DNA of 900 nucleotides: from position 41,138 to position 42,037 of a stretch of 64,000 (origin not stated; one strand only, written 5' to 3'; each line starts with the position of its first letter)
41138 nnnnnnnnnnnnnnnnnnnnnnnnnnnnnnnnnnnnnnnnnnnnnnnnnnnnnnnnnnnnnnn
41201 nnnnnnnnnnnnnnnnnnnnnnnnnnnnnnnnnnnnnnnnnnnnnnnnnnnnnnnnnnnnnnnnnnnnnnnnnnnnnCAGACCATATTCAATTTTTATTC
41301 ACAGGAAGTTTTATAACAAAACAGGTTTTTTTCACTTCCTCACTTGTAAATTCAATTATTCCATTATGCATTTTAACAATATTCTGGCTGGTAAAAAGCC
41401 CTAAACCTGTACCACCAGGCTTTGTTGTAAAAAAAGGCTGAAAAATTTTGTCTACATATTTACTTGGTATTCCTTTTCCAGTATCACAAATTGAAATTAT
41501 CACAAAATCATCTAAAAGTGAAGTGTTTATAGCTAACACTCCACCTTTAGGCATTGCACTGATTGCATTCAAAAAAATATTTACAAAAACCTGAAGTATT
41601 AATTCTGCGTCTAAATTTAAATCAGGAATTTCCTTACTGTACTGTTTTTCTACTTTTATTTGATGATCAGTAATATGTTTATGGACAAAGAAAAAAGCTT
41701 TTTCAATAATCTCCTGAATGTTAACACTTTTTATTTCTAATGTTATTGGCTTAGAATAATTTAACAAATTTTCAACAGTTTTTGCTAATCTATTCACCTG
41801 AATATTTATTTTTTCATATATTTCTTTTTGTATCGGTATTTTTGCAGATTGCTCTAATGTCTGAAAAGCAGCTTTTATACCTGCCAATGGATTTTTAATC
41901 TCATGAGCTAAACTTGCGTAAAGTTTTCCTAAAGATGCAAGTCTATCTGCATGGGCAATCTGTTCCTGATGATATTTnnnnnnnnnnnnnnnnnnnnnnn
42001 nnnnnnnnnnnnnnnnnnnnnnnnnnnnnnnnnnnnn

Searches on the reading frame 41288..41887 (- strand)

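Call 6: search_protein_families(library=pfam, proteins=[window:41288-41887:-], max_evalue=0.01)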
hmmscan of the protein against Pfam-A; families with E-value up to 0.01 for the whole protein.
window:41288-41887:- (199 aa): 3 families
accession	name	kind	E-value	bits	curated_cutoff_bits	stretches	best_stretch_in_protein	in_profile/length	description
PF02518.31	HATPase_c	-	2.1e-22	80.1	26.4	1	93-197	2-110/111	Histidine kinase-, DNA gyrase B-, and HSP90-like ATPase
PF00512.31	HisKA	-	0.00051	20.5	26.9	1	1-46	17-62/66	His Kinase A (phospho-acceptor) domain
PF14501.12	HATPase_c_5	-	0.0014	18.9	22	1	97-184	6-92/102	GHKL domain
